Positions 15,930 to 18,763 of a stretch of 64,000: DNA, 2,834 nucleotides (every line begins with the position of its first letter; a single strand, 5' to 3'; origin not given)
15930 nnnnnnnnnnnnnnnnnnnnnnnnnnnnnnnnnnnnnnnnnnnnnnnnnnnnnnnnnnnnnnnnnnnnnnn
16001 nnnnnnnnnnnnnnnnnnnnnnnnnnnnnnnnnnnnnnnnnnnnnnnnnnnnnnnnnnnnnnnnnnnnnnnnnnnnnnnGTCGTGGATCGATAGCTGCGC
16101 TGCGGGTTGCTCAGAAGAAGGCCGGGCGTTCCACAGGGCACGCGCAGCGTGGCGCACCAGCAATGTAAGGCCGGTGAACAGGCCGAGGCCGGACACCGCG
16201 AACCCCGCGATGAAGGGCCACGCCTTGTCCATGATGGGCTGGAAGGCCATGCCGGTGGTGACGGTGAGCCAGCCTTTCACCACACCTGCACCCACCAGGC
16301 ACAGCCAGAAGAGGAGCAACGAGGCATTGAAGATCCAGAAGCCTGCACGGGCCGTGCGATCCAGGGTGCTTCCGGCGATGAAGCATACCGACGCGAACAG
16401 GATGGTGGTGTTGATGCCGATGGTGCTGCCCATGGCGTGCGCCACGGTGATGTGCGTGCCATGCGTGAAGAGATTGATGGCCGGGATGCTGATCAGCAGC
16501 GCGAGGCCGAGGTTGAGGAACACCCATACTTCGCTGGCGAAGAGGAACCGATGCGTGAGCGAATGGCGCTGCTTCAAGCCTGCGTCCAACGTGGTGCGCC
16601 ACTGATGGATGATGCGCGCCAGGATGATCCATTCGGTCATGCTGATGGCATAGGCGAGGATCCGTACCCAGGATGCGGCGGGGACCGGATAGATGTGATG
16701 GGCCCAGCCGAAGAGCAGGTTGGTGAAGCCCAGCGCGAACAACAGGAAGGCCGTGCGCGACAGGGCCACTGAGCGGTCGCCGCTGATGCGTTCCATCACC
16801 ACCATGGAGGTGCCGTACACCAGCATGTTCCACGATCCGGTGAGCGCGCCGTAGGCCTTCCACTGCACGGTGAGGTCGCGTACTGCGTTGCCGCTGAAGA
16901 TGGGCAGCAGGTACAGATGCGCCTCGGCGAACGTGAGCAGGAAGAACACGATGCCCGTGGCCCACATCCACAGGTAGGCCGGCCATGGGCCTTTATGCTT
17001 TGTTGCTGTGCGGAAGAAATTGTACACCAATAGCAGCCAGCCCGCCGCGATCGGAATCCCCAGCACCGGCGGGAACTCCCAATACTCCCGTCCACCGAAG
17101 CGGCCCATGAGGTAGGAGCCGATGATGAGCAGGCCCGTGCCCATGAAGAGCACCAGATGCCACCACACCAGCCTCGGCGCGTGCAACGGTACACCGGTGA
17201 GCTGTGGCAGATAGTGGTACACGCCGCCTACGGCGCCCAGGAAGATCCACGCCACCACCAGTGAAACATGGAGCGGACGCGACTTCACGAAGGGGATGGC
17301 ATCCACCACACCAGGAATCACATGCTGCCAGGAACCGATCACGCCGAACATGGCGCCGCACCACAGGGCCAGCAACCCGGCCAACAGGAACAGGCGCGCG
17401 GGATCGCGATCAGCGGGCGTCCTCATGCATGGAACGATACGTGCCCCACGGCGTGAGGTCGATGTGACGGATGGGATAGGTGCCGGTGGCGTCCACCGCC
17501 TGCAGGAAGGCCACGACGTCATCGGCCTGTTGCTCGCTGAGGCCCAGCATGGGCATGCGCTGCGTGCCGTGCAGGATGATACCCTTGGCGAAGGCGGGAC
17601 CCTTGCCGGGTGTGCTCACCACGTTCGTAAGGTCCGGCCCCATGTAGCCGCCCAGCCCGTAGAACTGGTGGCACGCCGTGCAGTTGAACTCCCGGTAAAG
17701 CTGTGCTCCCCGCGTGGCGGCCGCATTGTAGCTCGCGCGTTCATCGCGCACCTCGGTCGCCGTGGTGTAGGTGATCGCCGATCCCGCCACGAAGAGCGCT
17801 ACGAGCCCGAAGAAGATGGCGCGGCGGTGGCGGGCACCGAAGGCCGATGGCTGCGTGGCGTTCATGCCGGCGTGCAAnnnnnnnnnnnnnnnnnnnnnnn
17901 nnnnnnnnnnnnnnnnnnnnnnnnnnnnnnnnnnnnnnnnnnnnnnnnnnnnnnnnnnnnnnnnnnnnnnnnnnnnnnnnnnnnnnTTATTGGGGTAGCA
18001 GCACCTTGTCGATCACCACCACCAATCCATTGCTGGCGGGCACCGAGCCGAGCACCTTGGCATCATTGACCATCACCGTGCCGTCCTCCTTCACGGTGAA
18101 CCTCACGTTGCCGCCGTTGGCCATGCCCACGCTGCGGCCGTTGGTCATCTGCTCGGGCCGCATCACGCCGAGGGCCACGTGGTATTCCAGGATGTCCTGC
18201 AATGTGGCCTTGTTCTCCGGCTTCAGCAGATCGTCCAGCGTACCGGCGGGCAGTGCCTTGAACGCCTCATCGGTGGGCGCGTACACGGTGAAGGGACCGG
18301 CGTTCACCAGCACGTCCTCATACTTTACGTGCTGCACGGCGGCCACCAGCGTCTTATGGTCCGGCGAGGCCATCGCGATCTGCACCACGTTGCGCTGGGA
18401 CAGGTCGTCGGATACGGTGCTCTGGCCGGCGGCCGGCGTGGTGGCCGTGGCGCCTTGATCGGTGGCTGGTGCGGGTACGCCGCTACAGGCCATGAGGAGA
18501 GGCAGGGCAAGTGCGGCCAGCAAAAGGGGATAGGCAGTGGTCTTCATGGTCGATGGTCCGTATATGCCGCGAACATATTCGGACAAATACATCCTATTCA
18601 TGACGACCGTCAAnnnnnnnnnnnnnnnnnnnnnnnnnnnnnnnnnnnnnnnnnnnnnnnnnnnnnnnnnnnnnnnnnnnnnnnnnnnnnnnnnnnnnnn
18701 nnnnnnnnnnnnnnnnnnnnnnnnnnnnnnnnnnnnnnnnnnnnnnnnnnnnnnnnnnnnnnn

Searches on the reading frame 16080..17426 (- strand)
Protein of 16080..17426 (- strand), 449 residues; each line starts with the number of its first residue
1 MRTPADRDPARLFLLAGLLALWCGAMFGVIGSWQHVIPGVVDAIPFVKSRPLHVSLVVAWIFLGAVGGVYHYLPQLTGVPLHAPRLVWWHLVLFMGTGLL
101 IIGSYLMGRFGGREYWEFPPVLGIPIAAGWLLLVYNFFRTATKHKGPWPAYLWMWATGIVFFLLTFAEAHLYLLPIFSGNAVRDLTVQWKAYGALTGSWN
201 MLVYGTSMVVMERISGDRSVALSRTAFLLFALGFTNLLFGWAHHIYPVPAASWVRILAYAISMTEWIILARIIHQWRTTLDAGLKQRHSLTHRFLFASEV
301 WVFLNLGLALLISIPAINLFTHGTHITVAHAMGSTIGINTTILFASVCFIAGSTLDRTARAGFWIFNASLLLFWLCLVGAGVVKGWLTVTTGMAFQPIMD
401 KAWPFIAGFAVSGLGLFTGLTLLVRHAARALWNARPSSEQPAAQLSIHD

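Call 34: search_solved_structures(query=window:16080-17426:-, max_evalue=0.001, show_alignments=2)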
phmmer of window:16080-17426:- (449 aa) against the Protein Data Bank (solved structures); distinct sequences matched with E-value up to 0.001: 2.
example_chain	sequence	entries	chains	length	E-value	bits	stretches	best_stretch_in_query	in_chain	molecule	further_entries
3o0r_B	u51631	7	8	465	4.1e-12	49.1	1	16-389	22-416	Nitric oxide reductase subunit B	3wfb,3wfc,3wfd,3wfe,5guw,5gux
4xyd_A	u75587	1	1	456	2.9e-10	43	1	17-443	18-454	Nitric-oxide reductase subunit B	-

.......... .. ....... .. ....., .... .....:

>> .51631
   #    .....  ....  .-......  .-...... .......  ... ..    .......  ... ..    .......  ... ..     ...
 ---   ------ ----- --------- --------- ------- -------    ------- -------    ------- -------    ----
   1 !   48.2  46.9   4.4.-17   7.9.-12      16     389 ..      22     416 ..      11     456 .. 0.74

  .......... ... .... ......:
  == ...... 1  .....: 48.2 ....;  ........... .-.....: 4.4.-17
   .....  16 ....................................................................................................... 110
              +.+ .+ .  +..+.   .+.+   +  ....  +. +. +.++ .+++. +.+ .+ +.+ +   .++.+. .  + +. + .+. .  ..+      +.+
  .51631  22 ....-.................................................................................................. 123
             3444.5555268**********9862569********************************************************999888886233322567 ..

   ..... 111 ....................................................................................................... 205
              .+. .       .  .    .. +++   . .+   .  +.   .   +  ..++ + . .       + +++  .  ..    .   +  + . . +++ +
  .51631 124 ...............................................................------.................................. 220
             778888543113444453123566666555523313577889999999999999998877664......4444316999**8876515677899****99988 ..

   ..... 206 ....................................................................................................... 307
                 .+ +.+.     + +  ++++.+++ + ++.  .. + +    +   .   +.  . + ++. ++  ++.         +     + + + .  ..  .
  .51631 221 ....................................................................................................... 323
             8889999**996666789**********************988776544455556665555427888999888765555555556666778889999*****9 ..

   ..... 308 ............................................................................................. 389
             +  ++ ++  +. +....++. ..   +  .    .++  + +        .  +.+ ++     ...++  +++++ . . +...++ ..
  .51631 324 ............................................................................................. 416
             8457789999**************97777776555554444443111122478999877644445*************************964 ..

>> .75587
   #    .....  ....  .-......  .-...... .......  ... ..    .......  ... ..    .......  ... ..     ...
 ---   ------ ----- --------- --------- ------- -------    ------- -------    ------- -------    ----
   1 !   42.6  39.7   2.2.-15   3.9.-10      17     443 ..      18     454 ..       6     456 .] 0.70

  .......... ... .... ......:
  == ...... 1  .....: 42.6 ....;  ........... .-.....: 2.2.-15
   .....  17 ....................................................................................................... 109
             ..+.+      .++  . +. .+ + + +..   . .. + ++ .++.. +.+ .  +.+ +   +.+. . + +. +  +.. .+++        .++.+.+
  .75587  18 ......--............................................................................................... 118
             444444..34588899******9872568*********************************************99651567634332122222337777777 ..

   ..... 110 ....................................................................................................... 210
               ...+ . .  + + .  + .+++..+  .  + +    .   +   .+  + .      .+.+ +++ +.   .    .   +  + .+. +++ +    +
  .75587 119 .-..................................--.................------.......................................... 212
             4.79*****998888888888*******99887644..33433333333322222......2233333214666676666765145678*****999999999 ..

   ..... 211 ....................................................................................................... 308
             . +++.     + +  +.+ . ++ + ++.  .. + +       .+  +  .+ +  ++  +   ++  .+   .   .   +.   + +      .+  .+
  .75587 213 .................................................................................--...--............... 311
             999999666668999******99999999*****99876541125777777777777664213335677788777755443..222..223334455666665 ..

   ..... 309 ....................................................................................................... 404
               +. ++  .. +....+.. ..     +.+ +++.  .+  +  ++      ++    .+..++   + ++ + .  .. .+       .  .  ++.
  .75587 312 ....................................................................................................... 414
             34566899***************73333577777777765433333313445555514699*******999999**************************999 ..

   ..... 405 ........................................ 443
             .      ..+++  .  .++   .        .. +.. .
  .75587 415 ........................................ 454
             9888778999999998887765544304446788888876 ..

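Call 46: find_related_loci(query=A5, collection=metagenome_contigs, flank=6000)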
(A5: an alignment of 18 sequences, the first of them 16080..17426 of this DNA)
Query A5 (449 aa) in metagenome_contigs; peptide patterns used: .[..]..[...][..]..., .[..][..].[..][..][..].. (x = any residue, [..] = any of these).
600 stretches matched a pattern (row limit reached: there are more); 564 encode a relative of the query (tblastn E <= 1e-3); the best 80 are kept; 80 distinct loci.
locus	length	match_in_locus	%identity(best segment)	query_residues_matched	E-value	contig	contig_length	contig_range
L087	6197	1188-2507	89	1-440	0e+0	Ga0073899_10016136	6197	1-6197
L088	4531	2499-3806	81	1-431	0e+0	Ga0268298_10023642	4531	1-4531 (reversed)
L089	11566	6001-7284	84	3-431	0e+0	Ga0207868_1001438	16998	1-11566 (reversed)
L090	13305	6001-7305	75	1-435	0e+0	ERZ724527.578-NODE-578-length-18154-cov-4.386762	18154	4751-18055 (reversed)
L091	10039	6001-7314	74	5-441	0e+0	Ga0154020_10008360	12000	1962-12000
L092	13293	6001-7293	74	1-431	0e+0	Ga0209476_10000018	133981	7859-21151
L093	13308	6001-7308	71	3-438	0e+0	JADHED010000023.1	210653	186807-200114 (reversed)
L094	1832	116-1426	70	2-432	0e+0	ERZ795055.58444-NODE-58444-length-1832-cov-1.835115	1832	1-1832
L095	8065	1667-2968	67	4-431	0e+0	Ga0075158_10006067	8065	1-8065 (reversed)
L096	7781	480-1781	67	4-431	0e+0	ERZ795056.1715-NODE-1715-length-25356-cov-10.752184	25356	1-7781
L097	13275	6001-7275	57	12-431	2e-159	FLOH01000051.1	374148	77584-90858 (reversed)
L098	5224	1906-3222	53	5-439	2e-155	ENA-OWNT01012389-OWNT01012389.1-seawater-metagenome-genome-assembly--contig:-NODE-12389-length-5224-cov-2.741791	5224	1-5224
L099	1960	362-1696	53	3-439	1e-164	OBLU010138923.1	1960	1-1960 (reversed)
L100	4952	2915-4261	53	6-446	1e-154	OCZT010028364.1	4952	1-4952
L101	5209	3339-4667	50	6-440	6e-151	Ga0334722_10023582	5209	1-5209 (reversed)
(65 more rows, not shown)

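Call 65: search_solved_structures(query=A5, max_evalue=0.01, show_alignments=3)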
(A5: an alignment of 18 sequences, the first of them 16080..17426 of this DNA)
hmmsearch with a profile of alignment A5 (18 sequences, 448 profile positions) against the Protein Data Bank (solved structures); distinct sequences matched with E-value up to 0.01: 8.
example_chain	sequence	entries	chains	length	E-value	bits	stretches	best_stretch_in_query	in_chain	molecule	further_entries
4xyd_A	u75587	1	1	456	4.5e-27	98.1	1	7-435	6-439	Nitric-oxide reductase subunit B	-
3o0r_B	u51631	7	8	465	1.7e-23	86.3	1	7-431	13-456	Nitric oxide reductase subunit B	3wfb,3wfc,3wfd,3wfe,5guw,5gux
8smr_E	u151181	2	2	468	5.8e-17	64.8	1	8-437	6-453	cytochrome-c oxidase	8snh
9g6b_A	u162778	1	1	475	5.9e-17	64.8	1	7-440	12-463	cytochrome-c oxidase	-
3mk7_A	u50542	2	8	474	3.6e-15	58.9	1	7-438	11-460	Cytochrome c oxidase, cbb3-type, subunit N | Cbb3-type cytochrome c oxidase subunit CcoN1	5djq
6xkw_n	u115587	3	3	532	3.3e-14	55.7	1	19-438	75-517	Cytochrome c oxidase, Cbb3-type, subunit I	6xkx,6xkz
9g83_t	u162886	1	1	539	3e-12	49.2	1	14-440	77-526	cytochrome-c oxidase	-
3ayf_A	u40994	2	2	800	1.2e-10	44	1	7-440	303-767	Nitric oxide reductase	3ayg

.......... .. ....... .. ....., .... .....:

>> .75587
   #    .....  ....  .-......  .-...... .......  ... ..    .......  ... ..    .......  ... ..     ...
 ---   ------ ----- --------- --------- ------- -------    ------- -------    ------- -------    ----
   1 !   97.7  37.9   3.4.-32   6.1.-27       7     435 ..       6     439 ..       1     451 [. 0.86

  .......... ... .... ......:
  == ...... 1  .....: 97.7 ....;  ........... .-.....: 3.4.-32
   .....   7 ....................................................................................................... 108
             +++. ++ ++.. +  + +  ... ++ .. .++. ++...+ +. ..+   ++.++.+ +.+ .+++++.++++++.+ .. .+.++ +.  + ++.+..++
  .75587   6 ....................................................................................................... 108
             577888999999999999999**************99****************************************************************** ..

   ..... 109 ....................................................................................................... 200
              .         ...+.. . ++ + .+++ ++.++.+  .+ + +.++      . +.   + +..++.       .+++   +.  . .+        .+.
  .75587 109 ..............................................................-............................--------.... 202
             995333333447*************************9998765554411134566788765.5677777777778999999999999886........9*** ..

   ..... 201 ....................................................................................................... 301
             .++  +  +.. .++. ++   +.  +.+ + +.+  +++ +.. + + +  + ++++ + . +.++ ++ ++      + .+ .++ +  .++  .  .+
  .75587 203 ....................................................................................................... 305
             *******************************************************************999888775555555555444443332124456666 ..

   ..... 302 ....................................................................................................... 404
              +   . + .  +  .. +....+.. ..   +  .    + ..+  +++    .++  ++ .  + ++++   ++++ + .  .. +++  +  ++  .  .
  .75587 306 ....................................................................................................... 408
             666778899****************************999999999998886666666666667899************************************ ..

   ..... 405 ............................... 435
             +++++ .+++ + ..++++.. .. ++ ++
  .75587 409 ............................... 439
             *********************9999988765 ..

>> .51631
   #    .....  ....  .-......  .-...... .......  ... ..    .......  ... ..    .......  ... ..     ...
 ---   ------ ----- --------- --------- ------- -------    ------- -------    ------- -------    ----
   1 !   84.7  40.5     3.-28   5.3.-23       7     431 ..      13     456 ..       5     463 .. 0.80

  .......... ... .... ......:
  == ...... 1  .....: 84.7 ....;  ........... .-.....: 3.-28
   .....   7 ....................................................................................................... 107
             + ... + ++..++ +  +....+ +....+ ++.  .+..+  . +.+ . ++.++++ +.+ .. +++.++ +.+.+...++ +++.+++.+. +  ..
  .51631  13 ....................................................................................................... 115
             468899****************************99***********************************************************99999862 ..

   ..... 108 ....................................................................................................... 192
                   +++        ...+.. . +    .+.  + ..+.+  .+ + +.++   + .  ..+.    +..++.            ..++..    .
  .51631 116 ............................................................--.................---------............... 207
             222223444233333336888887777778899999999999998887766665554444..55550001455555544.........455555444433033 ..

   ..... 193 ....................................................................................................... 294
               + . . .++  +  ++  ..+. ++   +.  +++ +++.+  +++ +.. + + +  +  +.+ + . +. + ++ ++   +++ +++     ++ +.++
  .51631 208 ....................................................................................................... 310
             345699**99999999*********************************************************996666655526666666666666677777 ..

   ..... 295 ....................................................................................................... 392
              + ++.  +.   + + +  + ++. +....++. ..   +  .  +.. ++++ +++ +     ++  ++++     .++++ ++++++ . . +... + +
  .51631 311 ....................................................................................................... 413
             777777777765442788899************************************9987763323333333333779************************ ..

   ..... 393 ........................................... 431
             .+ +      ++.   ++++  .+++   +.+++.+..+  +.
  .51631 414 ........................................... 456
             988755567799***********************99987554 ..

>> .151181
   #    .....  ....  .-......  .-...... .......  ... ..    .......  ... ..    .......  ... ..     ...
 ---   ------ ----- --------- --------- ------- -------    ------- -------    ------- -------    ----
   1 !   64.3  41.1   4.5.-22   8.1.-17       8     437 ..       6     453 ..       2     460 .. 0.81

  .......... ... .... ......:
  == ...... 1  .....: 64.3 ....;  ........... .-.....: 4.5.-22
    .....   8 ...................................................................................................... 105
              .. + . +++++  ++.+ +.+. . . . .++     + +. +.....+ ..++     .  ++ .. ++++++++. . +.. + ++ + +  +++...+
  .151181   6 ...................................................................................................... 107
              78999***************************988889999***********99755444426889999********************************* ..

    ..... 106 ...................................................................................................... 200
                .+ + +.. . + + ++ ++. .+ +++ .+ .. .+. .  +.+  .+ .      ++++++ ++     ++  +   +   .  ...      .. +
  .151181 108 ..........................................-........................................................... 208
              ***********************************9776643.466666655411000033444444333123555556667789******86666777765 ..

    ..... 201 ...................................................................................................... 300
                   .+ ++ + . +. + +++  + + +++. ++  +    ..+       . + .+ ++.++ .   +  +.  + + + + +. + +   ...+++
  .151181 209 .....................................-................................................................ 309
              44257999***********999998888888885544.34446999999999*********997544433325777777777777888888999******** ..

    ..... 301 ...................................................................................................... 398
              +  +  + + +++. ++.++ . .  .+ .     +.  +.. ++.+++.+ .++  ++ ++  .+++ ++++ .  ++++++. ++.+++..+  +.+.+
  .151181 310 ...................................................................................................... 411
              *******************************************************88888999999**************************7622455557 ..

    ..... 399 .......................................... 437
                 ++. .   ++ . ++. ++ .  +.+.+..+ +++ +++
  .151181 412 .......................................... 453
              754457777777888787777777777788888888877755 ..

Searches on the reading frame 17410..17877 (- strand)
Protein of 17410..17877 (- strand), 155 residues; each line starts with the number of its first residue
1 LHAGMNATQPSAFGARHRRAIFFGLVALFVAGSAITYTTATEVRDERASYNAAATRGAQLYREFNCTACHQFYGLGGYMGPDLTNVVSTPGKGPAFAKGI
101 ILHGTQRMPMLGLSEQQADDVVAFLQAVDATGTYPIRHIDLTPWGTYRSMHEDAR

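Call 3: search_protein_families(library=pfam, proteins=[window:17410-17877:-], max_evalue=0.01)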
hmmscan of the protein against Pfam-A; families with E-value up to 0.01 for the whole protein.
window:17410-17877:- (155 aa): 3 families
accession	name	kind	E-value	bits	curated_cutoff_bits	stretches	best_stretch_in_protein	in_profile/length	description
PF13442.11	Cytochrome_CBB3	-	2.4e-10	41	27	1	52-125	1-68/68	Cytochrome C oxidase, cbb3-type, subunit III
PF00034.26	Cytochrom_C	-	2.5e-10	42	21.3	1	55-127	2-88/90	Cytochrome c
PF06537.16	DHOR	-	0.0012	17.9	22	1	33-71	342-380/499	Di-haem oxidoreductase, putative peroxidase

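Call 4: search_protein_families(library=ncbifam, proteins=[window:17410-17877:-], max_evalue=0.01)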
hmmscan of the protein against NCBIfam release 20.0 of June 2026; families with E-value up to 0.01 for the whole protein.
window:17410-17877:- (155 aa): 8 families
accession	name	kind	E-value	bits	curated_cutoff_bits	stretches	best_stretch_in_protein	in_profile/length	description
NF045774.1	cytochro_C551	exception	6.5e-08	32.5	118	1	27-126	13-107/110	cytochrome c551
NF050122.1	bc1_QcrC_actin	exception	9e-08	31.7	200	1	39-131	127-214/253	cytochrome bc1 complex diheme cytochrome c subunit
TIGR02603.1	CxxCH_TIGR02603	domain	8.2e-07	29.1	68.15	1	54-90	3-38/134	putative heme-binding domain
NF045773.1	cytochro_C550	exception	7.3e-06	25.9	125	1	26-126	18-117/118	cytochrome c550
TIGR04485.1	thiosulf_SoxX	equivalog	7.6e-06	26.5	61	1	65-126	4-76/78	sulfur oxidation c-type cytochrome SoxX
NF040971.1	cytc_ExtS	equivalog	0.00034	20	100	1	50-128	74-150/262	selenite/tellurite reduction operon c-type cytochrome lipoprotein ExtS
TIGR00782.1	ccoP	equivalog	0.0022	17.4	179.95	1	46-112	195-263/285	cytochrome-c oxidase, cbb3-type subunit III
NF011054.0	PRK14486.1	equivalog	0.0023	17.5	447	1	42-127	203-289/294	putative bifunctional cbb3-type cytochrome c oxidase subunit II/cytochrome c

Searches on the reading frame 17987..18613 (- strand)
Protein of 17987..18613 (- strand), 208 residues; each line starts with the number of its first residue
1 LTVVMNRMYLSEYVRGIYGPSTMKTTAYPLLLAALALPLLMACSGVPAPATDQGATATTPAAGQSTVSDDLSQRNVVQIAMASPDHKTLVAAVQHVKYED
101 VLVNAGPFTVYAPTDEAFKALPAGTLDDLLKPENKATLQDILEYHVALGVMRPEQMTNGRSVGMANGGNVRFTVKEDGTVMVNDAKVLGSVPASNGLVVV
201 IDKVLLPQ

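Call 3: search_protein_families(library=pfam, proteins=[window:17987-18613:-], max_evalue=0.01)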
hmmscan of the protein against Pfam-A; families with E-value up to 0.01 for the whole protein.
window:17987-18613:- (208 aa): 1 family
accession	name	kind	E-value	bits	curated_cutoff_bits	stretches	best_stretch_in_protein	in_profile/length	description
PF02469.27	Fasciclin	-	3.9e-30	105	22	1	85-207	2-123/123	Fasciclin domain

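Call 4: search_protein_families(library=ncbifam, proteins=[window:17987-18613:-], max_evalue=0.01)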
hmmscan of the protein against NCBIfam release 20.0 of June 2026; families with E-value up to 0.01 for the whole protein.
window:17987-18613:- (208 aa): 0 families
